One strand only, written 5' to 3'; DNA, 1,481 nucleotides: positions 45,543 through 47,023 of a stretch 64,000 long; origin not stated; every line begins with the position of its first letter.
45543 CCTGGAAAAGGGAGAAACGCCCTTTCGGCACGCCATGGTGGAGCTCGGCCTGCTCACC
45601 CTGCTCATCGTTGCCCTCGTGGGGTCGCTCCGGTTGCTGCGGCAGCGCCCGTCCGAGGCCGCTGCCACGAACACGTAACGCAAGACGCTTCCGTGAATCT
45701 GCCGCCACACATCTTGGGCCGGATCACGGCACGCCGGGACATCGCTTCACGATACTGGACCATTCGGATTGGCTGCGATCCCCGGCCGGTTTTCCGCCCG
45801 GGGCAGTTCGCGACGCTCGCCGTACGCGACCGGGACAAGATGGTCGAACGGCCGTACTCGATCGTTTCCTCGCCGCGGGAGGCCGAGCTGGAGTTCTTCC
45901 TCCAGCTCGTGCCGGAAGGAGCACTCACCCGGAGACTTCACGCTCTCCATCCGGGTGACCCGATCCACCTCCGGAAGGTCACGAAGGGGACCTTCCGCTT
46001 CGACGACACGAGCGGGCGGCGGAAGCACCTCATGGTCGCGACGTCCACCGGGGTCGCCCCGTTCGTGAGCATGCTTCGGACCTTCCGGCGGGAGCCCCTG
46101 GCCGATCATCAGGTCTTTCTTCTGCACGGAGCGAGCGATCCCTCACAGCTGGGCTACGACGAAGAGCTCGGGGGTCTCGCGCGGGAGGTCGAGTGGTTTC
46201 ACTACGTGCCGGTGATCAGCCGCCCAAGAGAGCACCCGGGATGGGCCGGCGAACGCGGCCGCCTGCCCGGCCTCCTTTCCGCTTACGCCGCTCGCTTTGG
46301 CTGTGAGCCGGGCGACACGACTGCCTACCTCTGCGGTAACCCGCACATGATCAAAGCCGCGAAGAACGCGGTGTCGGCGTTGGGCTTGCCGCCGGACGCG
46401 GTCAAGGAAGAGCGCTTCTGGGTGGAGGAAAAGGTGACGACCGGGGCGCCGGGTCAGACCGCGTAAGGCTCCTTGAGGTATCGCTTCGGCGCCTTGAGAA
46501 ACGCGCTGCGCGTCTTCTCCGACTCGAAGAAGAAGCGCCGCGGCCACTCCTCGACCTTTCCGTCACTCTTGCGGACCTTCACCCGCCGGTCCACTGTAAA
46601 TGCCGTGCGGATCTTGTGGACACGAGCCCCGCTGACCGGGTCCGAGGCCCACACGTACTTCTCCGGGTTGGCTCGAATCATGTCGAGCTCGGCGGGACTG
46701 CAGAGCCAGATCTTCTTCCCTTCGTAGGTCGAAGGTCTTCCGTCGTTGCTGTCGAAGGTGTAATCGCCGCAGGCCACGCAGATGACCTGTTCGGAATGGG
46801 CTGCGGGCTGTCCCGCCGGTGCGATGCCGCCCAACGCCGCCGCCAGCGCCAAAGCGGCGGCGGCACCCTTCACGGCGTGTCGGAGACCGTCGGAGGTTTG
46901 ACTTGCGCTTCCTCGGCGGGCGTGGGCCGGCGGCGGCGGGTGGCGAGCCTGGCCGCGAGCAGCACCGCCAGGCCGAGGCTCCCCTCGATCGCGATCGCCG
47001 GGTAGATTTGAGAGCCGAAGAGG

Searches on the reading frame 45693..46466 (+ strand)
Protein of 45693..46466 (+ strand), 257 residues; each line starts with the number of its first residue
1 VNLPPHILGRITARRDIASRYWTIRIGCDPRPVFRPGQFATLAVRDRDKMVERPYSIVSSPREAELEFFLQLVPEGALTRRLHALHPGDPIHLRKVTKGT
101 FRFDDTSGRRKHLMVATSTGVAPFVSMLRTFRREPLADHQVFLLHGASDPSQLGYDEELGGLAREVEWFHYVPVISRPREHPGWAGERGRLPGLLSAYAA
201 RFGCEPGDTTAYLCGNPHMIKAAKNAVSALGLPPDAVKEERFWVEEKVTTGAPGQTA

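Call 61: search_protein_families(library=pfam, max_evalue=0.001, proteins=[window:45693-46466:+])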
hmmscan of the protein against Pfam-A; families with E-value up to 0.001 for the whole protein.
window:45693-46466:+ (257 aa): 2 families
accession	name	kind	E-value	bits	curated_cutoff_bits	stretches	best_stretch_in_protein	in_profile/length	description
PF00175.26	NAD_binding_1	-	1.4e-16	61.5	22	1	114-224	1-108/109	Oxidoreductase NAD-binding domain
PF00970.30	FAD_binding_6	-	3.3e-05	24.6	21.1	1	34-94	30-91/99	Oxidoreductase FAD-binding domain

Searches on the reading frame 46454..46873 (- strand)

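Call 61: search_protein_families(library=pfam, max_evalue=0.001, proteins=[window:46454-46873:-])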
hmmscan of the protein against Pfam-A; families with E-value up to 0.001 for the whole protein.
window:46454-46873:- (139 aa): 1 family
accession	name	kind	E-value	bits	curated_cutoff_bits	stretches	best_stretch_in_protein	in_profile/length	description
PF04945.19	YHS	-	7e-08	32.8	30.3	0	35-74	6-44/47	YHS domain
